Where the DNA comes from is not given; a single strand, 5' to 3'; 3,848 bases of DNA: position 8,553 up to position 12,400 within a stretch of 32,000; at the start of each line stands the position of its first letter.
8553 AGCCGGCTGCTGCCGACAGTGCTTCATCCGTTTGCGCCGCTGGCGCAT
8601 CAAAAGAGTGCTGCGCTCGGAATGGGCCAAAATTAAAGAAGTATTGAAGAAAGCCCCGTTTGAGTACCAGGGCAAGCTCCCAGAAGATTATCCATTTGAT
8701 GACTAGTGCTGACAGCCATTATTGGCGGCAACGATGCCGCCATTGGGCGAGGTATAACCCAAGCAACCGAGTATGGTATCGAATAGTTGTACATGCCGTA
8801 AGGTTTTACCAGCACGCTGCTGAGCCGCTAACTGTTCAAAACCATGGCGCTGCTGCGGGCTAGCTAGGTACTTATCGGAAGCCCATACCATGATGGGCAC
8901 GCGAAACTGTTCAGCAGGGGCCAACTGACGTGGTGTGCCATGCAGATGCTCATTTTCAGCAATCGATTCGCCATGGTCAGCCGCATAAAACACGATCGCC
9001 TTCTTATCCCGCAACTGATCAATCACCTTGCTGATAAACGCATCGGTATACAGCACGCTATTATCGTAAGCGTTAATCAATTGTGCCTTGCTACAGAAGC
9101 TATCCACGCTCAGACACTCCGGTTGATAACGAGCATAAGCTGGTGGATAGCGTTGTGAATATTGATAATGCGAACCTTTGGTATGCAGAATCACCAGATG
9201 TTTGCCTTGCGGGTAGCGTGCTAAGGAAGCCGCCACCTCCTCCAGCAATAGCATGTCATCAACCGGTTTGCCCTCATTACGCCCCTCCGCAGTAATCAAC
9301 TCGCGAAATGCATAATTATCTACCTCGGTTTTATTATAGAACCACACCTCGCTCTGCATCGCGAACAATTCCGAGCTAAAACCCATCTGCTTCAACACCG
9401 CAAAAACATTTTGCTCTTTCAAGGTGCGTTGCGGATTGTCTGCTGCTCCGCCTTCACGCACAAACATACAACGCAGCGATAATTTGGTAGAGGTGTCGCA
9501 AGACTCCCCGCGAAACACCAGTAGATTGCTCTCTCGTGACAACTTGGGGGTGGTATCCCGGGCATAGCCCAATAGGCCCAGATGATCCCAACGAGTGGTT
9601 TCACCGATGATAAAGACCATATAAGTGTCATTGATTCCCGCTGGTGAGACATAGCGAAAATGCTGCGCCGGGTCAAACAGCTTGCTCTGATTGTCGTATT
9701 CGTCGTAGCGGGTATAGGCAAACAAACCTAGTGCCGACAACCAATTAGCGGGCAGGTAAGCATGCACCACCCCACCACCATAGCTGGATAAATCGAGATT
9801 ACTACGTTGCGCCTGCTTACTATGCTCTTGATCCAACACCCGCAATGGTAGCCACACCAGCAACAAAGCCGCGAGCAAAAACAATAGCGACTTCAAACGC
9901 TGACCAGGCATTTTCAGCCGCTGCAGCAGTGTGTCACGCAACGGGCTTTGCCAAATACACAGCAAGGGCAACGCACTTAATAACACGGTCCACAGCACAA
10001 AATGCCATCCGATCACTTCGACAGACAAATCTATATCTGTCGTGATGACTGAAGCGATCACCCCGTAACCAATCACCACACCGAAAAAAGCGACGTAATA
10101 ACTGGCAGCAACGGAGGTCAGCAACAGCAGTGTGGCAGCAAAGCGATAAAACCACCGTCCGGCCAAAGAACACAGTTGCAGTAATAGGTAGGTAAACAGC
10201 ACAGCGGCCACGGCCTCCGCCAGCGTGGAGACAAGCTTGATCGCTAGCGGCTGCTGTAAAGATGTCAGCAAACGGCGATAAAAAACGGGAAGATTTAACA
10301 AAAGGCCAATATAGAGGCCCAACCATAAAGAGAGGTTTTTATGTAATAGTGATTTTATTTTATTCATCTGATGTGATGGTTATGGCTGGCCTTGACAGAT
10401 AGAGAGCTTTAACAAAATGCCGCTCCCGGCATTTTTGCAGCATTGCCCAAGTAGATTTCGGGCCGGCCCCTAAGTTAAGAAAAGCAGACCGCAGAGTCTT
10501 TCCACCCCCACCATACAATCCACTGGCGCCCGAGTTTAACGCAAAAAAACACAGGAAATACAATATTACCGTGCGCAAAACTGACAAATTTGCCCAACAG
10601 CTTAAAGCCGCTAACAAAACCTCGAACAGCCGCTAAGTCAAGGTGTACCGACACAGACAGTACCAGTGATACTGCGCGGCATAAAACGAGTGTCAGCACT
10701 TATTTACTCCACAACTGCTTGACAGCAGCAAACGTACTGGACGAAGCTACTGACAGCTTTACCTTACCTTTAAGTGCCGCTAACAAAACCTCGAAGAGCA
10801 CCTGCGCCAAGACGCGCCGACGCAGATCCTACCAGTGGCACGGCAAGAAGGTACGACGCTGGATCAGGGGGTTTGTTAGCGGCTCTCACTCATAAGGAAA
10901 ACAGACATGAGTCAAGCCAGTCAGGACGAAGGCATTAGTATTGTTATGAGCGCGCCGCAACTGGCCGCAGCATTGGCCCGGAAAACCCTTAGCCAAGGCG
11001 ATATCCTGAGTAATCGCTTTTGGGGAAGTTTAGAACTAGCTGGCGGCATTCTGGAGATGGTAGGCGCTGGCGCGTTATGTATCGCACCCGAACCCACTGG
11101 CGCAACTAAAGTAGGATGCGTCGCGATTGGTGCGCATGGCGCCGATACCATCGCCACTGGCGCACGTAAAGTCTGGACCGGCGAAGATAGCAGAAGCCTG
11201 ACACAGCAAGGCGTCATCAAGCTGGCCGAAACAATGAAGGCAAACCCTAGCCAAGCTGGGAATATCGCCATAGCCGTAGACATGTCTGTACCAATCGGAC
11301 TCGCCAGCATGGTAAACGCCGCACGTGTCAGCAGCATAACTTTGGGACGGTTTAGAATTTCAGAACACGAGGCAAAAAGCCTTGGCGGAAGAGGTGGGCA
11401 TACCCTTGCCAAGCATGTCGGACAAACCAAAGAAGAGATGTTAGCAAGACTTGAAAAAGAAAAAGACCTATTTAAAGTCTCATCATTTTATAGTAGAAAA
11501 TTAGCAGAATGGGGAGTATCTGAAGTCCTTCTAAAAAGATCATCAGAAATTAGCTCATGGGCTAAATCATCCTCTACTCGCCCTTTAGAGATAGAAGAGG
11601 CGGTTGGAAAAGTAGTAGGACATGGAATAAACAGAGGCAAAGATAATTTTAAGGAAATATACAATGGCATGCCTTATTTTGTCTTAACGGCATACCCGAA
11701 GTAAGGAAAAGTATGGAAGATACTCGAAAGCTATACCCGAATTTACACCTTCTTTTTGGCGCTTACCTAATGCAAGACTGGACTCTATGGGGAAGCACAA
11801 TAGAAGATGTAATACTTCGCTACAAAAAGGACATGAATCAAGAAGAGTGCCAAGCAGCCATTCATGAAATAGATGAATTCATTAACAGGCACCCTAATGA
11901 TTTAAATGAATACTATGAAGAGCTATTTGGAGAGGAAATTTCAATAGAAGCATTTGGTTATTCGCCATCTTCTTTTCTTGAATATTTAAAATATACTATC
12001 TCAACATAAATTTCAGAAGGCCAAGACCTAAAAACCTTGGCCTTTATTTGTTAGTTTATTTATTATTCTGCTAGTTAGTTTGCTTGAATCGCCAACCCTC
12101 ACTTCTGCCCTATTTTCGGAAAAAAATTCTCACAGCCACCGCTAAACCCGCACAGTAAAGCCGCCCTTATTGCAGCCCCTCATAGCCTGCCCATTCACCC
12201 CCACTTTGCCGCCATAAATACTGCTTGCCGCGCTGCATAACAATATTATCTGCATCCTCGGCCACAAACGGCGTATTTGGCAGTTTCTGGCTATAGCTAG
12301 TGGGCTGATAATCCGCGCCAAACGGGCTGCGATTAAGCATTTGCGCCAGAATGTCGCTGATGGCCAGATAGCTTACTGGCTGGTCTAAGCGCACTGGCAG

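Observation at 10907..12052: Stand-alone RNase-A-like (CdiA-CT-type) toxin plus CdiI-like immunity cassette wedged between eptB and bcsG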

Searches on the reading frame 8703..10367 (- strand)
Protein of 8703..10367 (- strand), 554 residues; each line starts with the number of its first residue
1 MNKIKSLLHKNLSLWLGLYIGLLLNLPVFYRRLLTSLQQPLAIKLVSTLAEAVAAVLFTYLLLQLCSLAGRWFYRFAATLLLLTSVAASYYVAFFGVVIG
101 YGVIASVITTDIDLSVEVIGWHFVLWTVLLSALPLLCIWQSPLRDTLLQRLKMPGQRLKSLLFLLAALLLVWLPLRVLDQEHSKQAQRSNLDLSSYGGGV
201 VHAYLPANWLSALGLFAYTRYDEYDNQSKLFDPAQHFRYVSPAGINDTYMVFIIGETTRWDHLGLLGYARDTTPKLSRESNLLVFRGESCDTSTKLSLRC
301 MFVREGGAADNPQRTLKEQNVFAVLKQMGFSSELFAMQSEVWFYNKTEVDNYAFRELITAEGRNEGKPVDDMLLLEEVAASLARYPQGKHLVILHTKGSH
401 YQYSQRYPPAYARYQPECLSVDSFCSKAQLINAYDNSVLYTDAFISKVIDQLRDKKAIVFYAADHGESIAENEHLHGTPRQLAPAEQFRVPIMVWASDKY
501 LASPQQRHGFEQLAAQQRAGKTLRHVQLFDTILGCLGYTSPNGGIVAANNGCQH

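Call 3: search_protein_families(library=pfam, proteins=[window:8703-10367:-], max_evalue=1)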
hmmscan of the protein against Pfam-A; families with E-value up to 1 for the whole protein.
window:8703-10367:- (554 aa): 3 families
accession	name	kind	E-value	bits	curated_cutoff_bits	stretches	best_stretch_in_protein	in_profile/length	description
PF00884.28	Sulfatase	-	8.8e-58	196.4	25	1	250-538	3-301/301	Sulfatase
PF08019.17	EptA_B_N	-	1.6e-15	57.7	22.3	1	58-173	2-115/152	Phosphoethanolamine transferase EptA/EptB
PF09534.15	Trp_oprn_chp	-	0.86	9.9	29.6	0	155-207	66-117/180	Tryptophan-associated transmembrane protein (Trp_oprn_chp)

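Call 4: search_protein_families(library=ncbifam, proteins=[window:8703-10367:-], max_evalue=1)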
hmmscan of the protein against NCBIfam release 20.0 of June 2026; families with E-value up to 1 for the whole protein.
window:8703-10367:- (554 aa): 20 families
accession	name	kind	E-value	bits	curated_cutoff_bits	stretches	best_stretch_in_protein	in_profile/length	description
NF008593.0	PRK11560.1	equivalog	2.9e-284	943.6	493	1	1-553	1-553/563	kdo(2)-lipid A phosphoethanolamine 7''-transferase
NF028537.1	P_eth_NH2_trans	domain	7.3e-86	288.7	500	1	9-540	5-516/527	phosphoethanolamine--lipid A transferase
NF007160.0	PRK09598.1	equivalog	1.1e-60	205.5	561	1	10-538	16-504/523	phosphoethanolamine--lipid A transferase EptA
NF008619.0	PRK11598.1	equivalog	2.1e-59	201.4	660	1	13-537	17-526/546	phosphoethanolamine transferase EptA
NF047438.1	polymyxin_MCR12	exception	6.9e-43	146.8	1200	1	67-538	70-528/548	MCR-12 family phosphoethanolamine--lipid A transferase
NF033462.1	polymyxin_MCR4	exception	5e-42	144.3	1225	1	14-536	15-522/541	MCR-4 family phosphoethanolamine--lipid A transferase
NF033862.2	polymyxin_MCR10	exception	6.6e-42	143.9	1250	1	12-538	12-522/539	MCR-10 family phosphoethanolamine--lipid A transferase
NF053859.1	polymyxin_MCR13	exception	7.6e-42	143.9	1250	1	12-540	12-524/541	MCR-13 family phosphoethanolamine--lipid A transferase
NF033671.1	polymyxin_MCR7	exception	5.4e-41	140.8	1250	1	12-535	10-517/539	MCR-7 family phosphoethanolamine--lipid A transferase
NF033463.1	polymyxin_MCR5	exception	6.5e-41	140.6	1250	1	12-536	21-524/547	MCR-5 family phosphoethanolamine--lipid A transferase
NF033836.1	polymyxin_MCR9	exception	2.8e-40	138.5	1240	1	12-535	12-519/539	MCR-9 family phosphoethanolamine--lipid A transferase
NF033670.1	polymyxin_MCR6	exception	4.1e-40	138.1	1235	1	51-499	51-499/538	MCR-6 family phosphoethanolamine--lipid A transferase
NF033409.0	poly_MCR3_broad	equivalog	8e-40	136.9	1075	1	13-535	9-515/535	MCR-3-related phosphoethanolamine--lipid A transferase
NF033669.1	polymyxin_MCR8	exception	8.3e-38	130.6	1250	1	248-536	235-527/565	MCR-8 family phosphoethanolamine--lipid A transferase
NF000465.1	polymyxin_MCR1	exception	3e-37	128.7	1100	1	39-499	42-501/541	MCR-1 family phosphoethanolamine--lipid A transferase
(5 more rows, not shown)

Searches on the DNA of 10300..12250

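Call 70: search_rna_families(source=window, start=10300, end=12250, threshold=evalue, max_evalue=0.1)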
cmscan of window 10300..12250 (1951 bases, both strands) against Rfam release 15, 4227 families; matches with E-value up to 0.1: 0.
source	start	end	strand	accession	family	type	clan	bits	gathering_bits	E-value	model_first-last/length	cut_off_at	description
